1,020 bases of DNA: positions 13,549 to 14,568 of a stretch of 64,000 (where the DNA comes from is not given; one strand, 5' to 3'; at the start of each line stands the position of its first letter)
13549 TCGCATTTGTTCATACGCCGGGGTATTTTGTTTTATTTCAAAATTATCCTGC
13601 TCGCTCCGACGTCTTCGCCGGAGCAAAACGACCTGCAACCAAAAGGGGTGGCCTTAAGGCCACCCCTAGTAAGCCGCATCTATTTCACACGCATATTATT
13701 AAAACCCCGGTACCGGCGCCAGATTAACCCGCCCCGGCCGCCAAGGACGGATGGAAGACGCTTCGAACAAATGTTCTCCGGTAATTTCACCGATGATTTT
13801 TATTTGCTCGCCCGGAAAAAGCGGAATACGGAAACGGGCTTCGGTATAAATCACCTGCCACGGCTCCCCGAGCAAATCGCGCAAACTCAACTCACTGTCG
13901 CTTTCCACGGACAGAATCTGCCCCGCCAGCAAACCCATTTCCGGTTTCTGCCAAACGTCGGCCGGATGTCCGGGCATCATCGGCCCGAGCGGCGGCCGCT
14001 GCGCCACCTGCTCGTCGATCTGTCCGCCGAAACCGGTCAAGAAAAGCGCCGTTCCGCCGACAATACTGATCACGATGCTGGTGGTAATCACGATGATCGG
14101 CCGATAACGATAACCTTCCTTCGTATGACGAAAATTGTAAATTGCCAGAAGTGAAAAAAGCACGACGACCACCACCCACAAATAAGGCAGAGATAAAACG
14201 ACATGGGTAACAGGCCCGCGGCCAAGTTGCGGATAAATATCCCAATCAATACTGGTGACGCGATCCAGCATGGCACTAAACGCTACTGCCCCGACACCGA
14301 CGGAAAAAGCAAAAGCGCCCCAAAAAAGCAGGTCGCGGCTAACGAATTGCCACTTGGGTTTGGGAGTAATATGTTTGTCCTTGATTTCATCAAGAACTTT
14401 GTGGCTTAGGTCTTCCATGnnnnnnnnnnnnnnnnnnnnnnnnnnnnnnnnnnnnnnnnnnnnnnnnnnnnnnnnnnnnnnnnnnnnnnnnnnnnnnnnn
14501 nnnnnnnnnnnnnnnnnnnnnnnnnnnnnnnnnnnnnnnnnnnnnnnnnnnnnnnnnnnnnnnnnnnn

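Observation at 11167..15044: ECF sigma regulon candidate: shared TGAAAT-N16/17-CGTA promoters and a sigV/rsiV/deacetylase-like gene order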

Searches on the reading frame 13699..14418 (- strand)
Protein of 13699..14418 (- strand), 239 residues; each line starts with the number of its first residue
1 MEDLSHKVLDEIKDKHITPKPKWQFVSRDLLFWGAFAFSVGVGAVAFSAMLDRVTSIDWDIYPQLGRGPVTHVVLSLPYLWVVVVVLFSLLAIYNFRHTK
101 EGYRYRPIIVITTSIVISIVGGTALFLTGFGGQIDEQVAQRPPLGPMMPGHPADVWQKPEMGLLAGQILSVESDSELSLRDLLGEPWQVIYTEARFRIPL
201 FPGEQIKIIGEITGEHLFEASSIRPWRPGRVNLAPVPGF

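Call 7: search_protein_families(library=pfam, proteins=[window:13699-14418:-], max_evalue=0.01)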
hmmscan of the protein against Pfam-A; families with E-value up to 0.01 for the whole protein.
window:13699-14418:- (239 aa): 1 family
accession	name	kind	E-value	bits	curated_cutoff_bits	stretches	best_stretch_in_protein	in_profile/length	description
PF14378.12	PAP2_3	-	0.0042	17.3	27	1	51-119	6-76/190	PAP2 superfamily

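Call 9: find_homologous_proteins(query=window:13699-14418:-)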
Query window:13699-14418:- (239 aa): 15 proteins with E <= 0.001 among 589 candidates.
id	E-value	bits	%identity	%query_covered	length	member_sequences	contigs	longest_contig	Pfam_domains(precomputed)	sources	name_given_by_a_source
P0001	1.9e-157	540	100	100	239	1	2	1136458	-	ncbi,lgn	-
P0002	1.2e-127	443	80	100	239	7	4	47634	-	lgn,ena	-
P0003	1.1e-119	417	76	100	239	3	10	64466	-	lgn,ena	-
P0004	1.6e-115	403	77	95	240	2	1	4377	-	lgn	-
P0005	5.5e-112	392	72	100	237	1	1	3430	-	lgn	-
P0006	1.8e-111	390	73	100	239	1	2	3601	-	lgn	-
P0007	1.2e-73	266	52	95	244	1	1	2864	-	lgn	-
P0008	6.6e-65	237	48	97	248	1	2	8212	-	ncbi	-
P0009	1.2e-48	184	37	95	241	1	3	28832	-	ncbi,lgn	-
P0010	2.4e-48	183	40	95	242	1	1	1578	-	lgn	-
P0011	4.0e-42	163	37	95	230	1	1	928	-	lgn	-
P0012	2.7e-31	127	34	95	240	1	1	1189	-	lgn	-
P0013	2.0e-29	121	32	95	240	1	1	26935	-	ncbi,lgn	-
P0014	2.1e-28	118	32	95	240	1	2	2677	-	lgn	-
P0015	4.9e-28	117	32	95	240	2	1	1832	-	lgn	-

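Call 12: find_encoding_contigs(protein=P0001, flank=6000, max_places=3)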
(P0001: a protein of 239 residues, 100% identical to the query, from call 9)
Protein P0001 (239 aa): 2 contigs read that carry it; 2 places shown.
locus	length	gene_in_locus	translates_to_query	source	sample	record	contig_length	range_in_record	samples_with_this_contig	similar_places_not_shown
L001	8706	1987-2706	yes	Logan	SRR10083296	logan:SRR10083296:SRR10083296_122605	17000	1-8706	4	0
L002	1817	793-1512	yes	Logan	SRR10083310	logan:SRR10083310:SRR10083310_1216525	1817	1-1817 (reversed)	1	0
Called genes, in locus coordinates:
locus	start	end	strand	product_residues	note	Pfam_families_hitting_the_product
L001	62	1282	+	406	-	PF12704:MacB_PCD, PF02687:FtsX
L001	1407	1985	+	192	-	PF04542:Sigma70_r2, PF08281:Sigma70_r4_2, PF04545:Sigma70_r4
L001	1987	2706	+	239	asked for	-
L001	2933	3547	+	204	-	-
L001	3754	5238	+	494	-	PF11738:DUF3298 (weak), PF01522:Polysacc_deac_1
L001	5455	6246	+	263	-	PF00672:HAMP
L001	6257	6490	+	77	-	-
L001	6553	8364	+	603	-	PF02743:dCache_1, PF00015:MCPsignal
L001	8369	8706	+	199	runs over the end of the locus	PF01584:CheW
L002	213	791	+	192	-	PF04542:Sigma70_r2, PF08281:Sigma70_r4_2, PF04545:Sigma70_r4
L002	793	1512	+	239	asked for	-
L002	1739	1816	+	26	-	?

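Call 13: find_encoding_contigs(protein=P0009, flank=6000, max_places=3)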
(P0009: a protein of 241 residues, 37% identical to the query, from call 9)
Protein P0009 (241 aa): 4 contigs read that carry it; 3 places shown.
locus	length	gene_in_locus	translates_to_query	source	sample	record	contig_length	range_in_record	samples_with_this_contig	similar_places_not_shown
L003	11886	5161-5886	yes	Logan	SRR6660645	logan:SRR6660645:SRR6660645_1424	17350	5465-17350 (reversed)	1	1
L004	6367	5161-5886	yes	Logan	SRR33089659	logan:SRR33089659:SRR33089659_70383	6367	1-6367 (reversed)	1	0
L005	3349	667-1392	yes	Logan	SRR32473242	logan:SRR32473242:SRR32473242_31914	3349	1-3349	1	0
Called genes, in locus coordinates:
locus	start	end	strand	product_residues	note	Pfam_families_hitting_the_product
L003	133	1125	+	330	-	PF01512:Complex1_51K, PF10531:SLBB (faint), PF10589:NADH_4Fe-4S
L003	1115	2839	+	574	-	PF13510:Fer2_4, PF10588:NADH-G_4Fe-4S_3 (weak), PF13237:Fer4_10 (weak), PF14697:Fer4_21 (weak), PF12838:Fer4_7, PF13187:Fer4_9 (weak), PF02906:Fe_hyd_lg_C, PF02256:Fe_hyd_SSU, +1 more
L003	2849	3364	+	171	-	-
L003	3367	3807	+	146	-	-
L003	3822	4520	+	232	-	PF08713:DNA_alkylation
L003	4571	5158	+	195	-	PF04542:Sigma70_r2, PF08281:Sigma70_r4_2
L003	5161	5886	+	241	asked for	-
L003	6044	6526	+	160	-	-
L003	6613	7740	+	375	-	PF01565:FAD_binding_4, PF02873:MurB_C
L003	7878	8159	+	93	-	PF00216:Bac_DNA_binding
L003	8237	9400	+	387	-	PF07690:MFS_1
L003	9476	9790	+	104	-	PF18910:DUF5665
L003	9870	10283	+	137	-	PF02082:Rrf2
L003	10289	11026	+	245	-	PF02463:SMC_N (faint), PF00005:ABC_tran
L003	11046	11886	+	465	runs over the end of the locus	PF19295:SufBD_N, PF01458:SUFBD_core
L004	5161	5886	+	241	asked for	-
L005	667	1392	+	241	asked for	-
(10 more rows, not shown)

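Call 14: find_encoding_contigs(protein=P0013, flank=6000, max_places=3)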
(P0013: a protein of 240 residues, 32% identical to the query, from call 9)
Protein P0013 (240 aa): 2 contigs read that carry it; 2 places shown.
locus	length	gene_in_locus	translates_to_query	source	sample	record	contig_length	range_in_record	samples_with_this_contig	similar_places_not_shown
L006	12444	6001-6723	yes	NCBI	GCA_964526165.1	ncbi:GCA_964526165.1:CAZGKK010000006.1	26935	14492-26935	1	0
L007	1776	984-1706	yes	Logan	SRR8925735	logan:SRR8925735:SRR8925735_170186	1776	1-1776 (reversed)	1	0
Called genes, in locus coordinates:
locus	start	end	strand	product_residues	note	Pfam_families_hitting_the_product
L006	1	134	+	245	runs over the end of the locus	PF00173:Cyt-b5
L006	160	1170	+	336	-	-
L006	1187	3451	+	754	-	PF16927:HisKA_7TM, PF00512:HisKA, PF02518:HATPase_c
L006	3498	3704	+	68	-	PF00037:Fer4 (weak), PF13237:Fer4_10 (weak), PF13459:Fer4_15, PF13370:Fer4_13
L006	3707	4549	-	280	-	PF00756:Esterase (faint), PF20434:BD-FAE (faint), PF01738:DLH (weak), PF12146:Hydrolase_4, PF00561:Abhydrolase_1, PF02230:Abhydrolase_2, PF00326:Peptidase_S9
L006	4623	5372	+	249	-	PF13462:Thioredoxin_4, PF01323:DSBA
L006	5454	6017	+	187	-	PF04542:Sigma70_r2, PF08281:Sigma70_r4_2, PF04545:Sigma70_r4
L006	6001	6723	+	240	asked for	-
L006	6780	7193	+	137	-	-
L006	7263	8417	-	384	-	PF04519:Bactofilin (faint), PF26514:DUF8173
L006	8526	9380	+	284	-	PF00535:Glycos_transf_2, PF10111:Glyco_tranf_2_2 (faint), PF13641:Glyco_tranf_2_3, PF13506:Glyco_transf_21 (faint), PF02709:Glyco_transf_7C (faint)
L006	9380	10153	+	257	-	PF01061:ABC2_membrane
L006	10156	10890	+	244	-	PF00005:ABC_tran, PF13304:AAA_21 (faint)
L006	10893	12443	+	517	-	?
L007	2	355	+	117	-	?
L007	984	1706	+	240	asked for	-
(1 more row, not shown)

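Call 23: search_protein_families(library=ncbifam, proteins=[window:13699-14418:-], max_evalue=0.01)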
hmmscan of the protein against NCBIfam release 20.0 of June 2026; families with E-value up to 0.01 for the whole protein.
window:13699-14418:- (239 aa): 0 families

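Call 24: find_related_loci(query=A1, collection=genome_contigs, flank=5000)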
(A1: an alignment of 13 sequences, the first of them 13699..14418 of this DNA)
Query A1 (239 aa) in genome_contigs; peptide patterns used: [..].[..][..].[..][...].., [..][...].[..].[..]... (x = any residue, [..] = any of these).
116 stretches matched a pattern; 76 encode a relative of the query (tblastn E <= 1e-3); 76 distinct loci.
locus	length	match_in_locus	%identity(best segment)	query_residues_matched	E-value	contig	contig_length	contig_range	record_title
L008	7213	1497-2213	78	1-239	6e-123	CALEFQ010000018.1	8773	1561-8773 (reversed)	MAG TPA_asm: uncultured bacterium isolate SRR3330210_bin.98_CONCOCT_v1.1_MAG genome assembly, contig: ERZ724080.8190, wh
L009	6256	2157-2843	48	1-231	2e-63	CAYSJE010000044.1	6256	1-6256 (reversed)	MAG TPA_asm: uncultured Candidatus Saccharibacteria bacterium isolate binchicken_co122_203 genome assembly, contig: NODE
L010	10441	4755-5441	37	1-227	4e-53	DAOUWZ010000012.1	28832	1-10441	MAG TPA_asm: bacterium isolate CSMAG_888 CSMAG_888_k141_85049_length_28832_cov_27.0000, whole genome shotgun sequence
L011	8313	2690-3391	38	1-229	5e-52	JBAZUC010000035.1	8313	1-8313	MAG: Parcubacteria group bacterium isolate SO_2017_GW1_218 NODE_32197_length_8313_cov_1.119961_OW334_2017, whole genome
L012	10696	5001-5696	37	1-227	5e-52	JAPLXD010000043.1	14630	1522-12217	MAG: Candidatus Moraniibacteriota bacterium isolate LacPavin_0818_WC55_MAG_45_10 LacPavin_0818_WC55_scaffold_666798, who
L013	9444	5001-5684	36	2-228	1e-49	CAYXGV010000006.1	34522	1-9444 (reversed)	MAG TPA_asm: uncultured Gammaproteobacteria bacterium isolate SRP178699_co1_205 genome assembly, contig: NODE_1255_lengt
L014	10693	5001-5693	41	1-229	2e-49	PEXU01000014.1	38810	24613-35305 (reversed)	MAG: Candidatus Kerfeldbacteria bacterium CG08_land_8_20_14_0_20_40_16 CG08_land_8_20_14_0.20_scaffold_216_c, whole geno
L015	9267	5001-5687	37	1-226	1e-48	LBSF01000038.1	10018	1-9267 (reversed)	MAG: candidate division WS6 bacterium GW2011_GWC2_36_7 US24_C0038, whole genome shotgun sequence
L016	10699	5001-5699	36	2-231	3e-47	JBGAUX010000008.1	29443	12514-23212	MAG: Candidatus Gracilibacteria bacterium isolate MAG_MBR_AS.30 MBRAS-30_NODE_8_length_29443_cov_4.886974, whole genome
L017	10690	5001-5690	37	2-225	3e-46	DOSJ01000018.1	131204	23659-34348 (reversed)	MAG TPA_asm: Candidatus Falkowbacteria bacterium isolate UBA12426 contig_305, whole genome shotgun sequence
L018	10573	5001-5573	41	1-189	9e-46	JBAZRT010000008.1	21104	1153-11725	MAG: Parcubacteria group bacterium isolate SO_2017_GW1_154 NODE_9785_length_21104_cov_1.043142_OW334_2017, whole genome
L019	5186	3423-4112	37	2-229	1e-45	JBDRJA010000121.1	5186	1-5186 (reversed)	MAG: Patescibacteria group bacterium isolate MEGAHIT-group-1.615 k141_2515102, whole genome shotgun sequence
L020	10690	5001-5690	35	3-230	9e-45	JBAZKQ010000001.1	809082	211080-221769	MAG: Patescibacteria group bacterium isolate SO_2017_LW4_148 scaffold_12_c1_LW137-91_2017, whole genome shotgun sequence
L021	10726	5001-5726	35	2-236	9e-45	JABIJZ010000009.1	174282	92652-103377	MAG: Candidatus Peregrinibacteria bacterium isolate SI054_bin37 k141_572583, whole genome shotgun sequence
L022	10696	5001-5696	38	1-227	3e-44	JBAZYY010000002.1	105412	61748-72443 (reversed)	MAG: Parcubacteria group bacterium isolate SO_2017_GW1_93 NODE_1294_length_105412_cov_4.722743_OW334_2017, whole genome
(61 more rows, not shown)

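Call 39: find_homologous_proteins(query=A1)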
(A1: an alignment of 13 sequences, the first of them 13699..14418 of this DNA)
Query A1 (13 sequences) (239 aa, profile of the alignment): 134 proteins with E <= 0.001 among 7594 candidates; the best 120 are listed.
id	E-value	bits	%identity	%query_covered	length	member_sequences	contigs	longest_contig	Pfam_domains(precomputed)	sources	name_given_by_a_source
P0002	2.9e-107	375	80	100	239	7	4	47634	-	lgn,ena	-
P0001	4.3e-107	375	100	100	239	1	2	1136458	-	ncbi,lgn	-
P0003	4.0e-103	362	76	100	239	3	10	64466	-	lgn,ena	-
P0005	7.1e-102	358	72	100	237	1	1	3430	-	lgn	-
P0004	2.1e-101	356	77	95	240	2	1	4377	-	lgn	-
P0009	2.3e-99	350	37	95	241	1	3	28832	-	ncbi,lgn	-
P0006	2.3e-99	350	73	100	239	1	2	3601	-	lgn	-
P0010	5.7e-99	348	40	95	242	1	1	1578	-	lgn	-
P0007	6.0e-98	345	52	95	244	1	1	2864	-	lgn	-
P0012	4.7e-97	342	34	95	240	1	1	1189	-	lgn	-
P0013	6.6e-96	338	32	95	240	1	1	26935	-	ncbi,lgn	-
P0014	8.6e-96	338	32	95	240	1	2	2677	-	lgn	-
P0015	2.1e-95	337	32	95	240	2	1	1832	-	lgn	-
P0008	1.2e-94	334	48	97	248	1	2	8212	-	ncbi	-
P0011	4.1e-91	323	37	95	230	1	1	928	-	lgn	-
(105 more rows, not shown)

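Call 52: predict_structure(alignment_id=A2)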
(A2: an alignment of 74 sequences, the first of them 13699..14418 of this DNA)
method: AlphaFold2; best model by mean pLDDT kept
length: 239 residues; sequences in the alignment: 74
mean_pLDDT: 84.1   pTM: 0.69
mean pLDDT of the five models: 84.1, 83.8, 82.8, 82.6, 80.9
residues with pLDDT >= 90: 115; 70-90: 94; 50-70: 21; < 50: 9
segments of 3 or more residues with pLDDT < 50: 231-239
pLDDT, mean of each block of 10 residues (from residue 1): 82 79 85 94 92 81 81 79 93 82 76 96 91 74 57 85 95 94 95 90 94 95 80 42
secondary structure, 60 per line:
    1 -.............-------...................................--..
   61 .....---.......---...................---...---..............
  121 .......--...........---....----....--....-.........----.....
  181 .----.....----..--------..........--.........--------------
elements in order: H2-14 H22-56 H59-65 H69-75 H79-97 H107-127 H130-140 H144-147 H152-155 E163-171 E176-181 E186-190 E205-214 E217-225

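Call 56: fold_search(model_id=the predicted structure, library=pdb)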
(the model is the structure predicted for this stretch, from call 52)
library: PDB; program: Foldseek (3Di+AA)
matches with E <= 10: 873; with E <= 0.001: 0
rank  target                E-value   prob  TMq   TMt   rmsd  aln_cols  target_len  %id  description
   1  4ql5_B                1.9e-03  1.00  0.21  0.68   2.7        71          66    6  Crystal structure of translation initiation factor IF-1 from Streptococcus pneumoniae TIGR4 (released 2014-07-02)
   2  9bv1_E                1.9e-03  1.00  0.22  0.18  11.2        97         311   15  M2A Midnolin-Proteasome (translocating) (released 2025-06-11)
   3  4uer_0                2.1e-03  1.00  0.24  0.52   2.7        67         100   10  40S-eIF1-eIF1A-eIF3-eIF3j translation initiation complex from Lachancea kluyveri (released 2015-02-11)
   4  5dfm_A                2.5e-03  0.93  0.22  0.12  16.2       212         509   10  Structure of Tetrahymena telomerase p19 fused to MBP (released 2015-10-28)
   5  6zp4_G                2.6e-03  1.00  0.24  0.57   2.7        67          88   10  SARS-CoV-2 Nsp1 bound to a human 43S preinitiation ribosome complex - state 2 (released 2020-07-29)
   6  1zeq                  2.6e-03  1.00  0.21  0.55   3.8        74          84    8  1.5 A Structure of apo-CusF residues 6-88 from Escherichia coli (released 2005-08-02)
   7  1l1o_B                3.3e-03  1.00  0.22  0.39   4.2        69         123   14  Structure of the human Replication Protein A (RPA) trimerization core (released 2002-06-05)
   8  1ts4_A                3.5e-03  1.00  0.23  0.28   2.7        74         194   11  Q139K MUTANT OF TOXIC SHOCK SYNDROME TOXIN-1 FROM S. AUREUS (released 1998-12-16)
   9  3i4o_B                3.5e-03  1.00  0.21  0.66   2.8        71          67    6  Crystal Structure of Translation Initiation Factor 1 from Mycobacterium tuberculosis (released 2010-02-23)
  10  2oqk                  3.5e-03  1.00  0.22  0.50   3.1        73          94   12  Crystal structure of putative Cryptosporidium parvum translation initiation factor eIF-1A (released 2007-02-13)
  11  3e6z                  4.2e-03  1.00  0.23  0.64   3.1        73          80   10  1.0 A Structure of CusF-W44A-Cu(II) residues 10-88 from Escherichia coli (released 2009-07-07)
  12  2vb2                  4.2e-03  1.00  0.22  0.65   3.5        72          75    8  Crystal structure of Cu(I)CusF (released 2007-12-18)
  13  2qcp                  4.8e-03  1.00  0.23  0.64   3.3        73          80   10  1.0 A Structure of CusF-Ag(I) residues 10-88 from Escherichia coli (released 2007-10-02)
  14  6zxg_j                4.8e-03  1.00  0.22  0.42   3.0        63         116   16  Cryo-EM structure of a late human pre-40S ribosomal subunit - State H1 (released 2020-12-02)
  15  4bts_A0               5.1e-03  1.00  0.24  0.53   3.1        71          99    8  THE CRYSTAL STRUCTURE OF THE EUKARYOTIC 40S RIBOSOMAL SUBUNIT IN COMPLEX WITH EIF1 AND EIF1A (released 2013-07-17)
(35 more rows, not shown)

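Call 81: search_solved_structures(query=A2, max_evalue=10)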
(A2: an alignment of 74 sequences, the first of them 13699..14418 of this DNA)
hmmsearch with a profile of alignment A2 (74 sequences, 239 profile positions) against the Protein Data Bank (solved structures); distinct sequences matched with E-value up to 10: 6.
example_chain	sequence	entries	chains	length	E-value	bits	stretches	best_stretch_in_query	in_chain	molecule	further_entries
6s7o_C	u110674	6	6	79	0.32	13.3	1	77-127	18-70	Transmembrane protein 258 | Dolichyl-diphosphooligosaccharide--protein glycosyltransferase subunit TMEM258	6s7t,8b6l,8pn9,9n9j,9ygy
6qdj_A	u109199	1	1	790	0.39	13.1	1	148-186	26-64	Myosin-4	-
9h6s_A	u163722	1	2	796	0.39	13.1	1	148-186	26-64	Myosin-4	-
2p97_A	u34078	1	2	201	1.5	11.1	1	155-220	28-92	Hypothetical protein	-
9u9h_A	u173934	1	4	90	2.2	10.6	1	79-128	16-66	Virion membrane protein OPG140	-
6eu6_A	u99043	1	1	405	4.9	9.5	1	72-132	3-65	Ammonium transporter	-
